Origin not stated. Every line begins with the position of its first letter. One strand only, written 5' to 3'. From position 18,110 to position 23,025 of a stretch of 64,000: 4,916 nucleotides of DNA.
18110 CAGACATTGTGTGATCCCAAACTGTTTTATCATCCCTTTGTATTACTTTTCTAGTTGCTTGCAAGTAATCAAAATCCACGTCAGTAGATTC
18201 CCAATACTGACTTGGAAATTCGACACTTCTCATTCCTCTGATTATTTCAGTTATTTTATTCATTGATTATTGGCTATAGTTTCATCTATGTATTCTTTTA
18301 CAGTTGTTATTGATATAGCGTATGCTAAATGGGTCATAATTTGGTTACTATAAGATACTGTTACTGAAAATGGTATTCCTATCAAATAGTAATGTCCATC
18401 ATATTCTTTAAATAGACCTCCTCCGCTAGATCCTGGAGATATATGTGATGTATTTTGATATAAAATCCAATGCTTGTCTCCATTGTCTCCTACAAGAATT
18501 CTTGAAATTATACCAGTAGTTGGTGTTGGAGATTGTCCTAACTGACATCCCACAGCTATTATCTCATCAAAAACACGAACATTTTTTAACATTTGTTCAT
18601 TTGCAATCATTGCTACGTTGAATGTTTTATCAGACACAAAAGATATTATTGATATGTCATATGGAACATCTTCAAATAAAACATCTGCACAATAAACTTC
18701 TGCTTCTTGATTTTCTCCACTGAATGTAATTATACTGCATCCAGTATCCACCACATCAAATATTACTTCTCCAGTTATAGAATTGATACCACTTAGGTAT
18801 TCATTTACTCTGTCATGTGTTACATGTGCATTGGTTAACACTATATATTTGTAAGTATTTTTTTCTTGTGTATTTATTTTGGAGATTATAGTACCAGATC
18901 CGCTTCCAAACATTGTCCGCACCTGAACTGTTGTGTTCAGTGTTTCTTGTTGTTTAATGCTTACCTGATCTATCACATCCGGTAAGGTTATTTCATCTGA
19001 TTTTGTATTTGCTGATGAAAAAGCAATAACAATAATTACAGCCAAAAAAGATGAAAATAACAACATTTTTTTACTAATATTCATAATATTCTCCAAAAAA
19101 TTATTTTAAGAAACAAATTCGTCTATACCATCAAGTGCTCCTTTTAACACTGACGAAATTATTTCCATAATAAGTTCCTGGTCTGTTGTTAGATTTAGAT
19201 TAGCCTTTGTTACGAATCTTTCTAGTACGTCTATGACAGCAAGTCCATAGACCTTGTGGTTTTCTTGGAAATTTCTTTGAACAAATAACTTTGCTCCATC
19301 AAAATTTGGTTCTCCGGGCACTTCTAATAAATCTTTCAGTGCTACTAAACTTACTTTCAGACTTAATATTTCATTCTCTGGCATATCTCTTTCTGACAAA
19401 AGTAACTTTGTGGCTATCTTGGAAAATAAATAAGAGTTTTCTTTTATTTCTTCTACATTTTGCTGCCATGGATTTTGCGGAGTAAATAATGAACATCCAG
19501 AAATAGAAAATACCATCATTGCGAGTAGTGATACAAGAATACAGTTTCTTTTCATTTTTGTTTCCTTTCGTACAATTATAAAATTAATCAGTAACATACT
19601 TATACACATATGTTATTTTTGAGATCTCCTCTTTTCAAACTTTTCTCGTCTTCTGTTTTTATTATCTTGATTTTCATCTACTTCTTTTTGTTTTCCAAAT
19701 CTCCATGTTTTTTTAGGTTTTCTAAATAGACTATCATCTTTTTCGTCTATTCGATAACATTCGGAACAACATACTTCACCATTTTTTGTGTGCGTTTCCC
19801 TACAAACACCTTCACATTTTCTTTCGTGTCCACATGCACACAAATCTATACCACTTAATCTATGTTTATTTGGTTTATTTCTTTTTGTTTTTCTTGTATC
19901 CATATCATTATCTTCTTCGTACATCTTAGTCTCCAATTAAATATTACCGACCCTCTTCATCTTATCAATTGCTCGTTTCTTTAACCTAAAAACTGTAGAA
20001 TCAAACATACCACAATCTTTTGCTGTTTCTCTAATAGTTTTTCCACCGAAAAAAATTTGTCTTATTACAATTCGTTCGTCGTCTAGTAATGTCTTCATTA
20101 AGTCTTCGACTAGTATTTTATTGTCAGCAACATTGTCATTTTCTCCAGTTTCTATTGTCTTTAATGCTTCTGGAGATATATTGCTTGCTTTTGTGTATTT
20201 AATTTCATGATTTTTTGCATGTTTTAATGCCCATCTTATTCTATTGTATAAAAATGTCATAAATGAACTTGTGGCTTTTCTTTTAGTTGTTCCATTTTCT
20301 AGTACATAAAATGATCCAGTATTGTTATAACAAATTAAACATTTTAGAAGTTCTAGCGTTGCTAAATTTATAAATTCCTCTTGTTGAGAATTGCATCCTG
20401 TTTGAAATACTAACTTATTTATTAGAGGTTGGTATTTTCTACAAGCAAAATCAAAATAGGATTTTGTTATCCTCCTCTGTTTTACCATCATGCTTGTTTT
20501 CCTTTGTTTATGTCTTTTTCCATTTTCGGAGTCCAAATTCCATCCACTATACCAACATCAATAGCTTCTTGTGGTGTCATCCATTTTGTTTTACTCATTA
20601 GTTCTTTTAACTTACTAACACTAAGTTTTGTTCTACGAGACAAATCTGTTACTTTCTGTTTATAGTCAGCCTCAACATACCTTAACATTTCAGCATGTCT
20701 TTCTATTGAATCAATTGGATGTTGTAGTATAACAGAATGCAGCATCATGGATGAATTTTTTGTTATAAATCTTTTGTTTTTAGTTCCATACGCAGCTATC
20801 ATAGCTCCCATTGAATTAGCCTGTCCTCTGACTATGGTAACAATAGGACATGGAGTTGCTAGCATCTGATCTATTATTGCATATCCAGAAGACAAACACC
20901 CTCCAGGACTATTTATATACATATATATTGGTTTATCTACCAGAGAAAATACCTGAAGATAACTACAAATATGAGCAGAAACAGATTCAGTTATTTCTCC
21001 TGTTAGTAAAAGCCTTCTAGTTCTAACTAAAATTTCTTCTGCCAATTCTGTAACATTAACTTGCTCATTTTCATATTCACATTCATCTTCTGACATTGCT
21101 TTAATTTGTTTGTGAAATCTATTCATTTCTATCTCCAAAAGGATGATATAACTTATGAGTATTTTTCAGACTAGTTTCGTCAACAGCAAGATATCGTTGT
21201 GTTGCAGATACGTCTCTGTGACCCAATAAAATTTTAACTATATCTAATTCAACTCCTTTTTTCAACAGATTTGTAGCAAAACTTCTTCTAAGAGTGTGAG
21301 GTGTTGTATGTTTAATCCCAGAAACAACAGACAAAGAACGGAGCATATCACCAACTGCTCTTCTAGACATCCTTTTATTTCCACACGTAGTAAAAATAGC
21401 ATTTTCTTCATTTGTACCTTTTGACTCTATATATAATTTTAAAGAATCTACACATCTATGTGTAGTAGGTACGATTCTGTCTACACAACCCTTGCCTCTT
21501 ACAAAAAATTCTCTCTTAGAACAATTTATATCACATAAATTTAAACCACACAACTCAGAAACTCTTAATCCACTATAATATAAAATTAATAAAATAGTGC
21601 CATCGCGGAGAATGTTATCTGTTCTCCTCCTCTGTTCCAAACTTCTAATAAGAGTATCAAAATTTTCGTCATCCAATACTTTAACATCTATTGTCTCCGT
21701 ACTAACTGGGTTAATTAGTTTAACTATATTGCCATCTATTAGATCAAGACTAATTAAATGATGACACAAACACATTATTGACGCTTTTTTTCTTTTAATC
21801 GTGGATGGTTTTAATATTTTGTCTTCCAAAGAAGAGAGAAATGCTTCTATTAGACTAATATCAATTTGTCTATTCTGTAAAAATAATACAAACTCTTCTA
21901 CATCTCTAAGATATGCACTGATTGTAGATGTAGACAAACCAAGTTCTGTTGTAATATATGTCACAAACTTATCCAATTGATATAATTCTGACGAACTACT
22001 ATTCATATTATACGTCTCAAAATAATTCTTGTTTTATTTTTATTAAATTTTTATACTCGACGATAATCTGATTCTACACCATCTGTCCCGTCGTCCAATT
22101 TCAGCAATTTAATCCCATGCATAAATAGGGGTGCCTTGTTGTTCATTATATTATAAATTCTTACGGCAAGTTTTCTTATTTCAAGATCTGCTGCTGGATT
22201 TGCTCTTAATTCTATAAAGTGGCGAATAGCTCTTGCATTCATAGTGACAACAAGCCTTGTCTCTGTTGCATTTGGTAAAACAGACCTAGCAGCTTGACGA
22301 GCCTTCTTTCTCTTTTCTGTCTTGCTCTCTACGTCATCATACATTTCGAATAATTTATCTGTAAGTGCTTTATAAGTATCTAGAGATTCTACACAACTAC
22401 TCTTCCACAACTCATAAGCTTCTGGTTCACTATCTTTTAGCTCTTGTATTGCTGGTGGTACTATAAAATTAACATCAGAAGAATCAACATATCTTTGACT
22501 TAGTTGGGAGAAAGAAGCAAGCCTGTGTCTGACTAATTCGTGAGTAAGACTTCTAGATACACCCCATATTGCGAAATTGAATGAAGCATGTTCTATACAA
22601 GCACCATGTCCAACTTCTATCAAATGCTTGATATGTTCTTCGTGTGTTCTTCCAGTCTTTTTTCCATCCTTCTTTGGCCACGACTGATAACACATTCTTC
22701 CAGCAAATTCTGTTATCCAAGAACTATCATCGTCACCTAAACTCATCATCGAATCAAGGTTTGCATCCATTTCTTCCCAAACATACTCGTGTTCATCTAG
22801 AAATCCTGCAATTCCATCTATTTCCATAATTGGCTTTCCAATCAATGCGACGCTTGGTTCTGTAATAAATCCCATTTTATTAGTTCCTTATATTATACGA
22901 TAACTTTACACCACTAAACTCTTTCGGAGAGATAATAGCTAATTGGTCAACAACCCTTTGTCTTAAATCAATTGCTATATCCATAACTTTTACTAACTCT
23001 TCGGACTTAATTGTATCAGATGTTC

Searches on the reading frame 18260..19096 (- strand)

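Call 72: search_protein_families(library=pfam, proteins=[window:18260-19096:-], max_evalue=0.00001)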
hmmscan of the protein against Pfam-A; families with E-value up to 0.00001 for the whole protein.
window:18260-19096:- (278 aa): 1 family
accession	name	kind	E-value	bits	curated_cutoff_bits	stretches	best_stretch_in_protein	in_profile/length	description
PF13365.12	Trypsin_2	-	6.8e-13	50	27.6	1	66-240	1-143/144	Trypsin-like peptidase domain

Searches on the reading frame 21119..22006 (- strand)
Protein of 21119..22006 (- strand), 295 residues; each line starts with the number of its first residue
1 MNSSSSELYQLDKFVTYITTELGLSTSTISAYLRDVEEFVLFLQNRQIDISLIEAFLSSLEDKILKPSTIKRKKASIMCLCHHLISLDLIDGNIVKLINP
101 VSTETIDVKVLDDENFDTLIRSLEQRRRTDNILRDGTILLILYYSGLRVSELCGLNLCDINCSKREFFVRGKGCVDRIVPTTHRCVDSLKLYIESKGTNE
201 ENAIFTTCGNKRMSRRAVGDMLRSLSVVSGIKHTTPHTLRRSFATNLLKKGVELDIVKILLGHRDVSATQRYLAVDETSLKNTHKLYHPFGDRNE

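Call 72: search_protein_families(library=pfam, proteins=[window:21119-22006:-], max_evalue=0.00001)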
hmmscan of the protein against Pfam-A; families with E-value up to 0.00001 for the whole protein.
window:21119-22006:- (295 aa): 3 families
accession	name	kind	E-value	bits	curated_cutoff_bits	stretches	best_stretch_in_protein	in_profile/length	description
PF00589.27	Phage_integrase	-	1.1e-35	123.4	27.1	1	110-277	2-170/172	Phage integrase family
PF02899.23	Phage_int_SAM_1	-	1.1e-09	38.9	22.3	1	11-80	1-75/83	Phage integrase, N-terminal SAM-like domain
PF13495.12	Phage_int_SAM_4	-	6.6e-06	26.9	27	0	11-88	2-82/85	Phage integrase, N-terminal SAM-like domain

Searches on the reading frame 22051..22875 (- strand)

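Call 72: search_protein_families(library=pfam, proteins=[window:22051-22875:-], max_evalue=0.00001)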
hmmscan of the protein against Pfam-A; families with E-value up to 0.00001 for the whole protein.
window:22051-22875:- (274 aa): 1 family
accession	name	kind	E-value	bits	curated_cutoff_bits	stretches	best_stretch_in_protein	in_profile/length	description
PF02511.20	Thy1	-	4e-58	196.8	24.8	1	53-249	11-190/191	Thymidylate synthase complementing protein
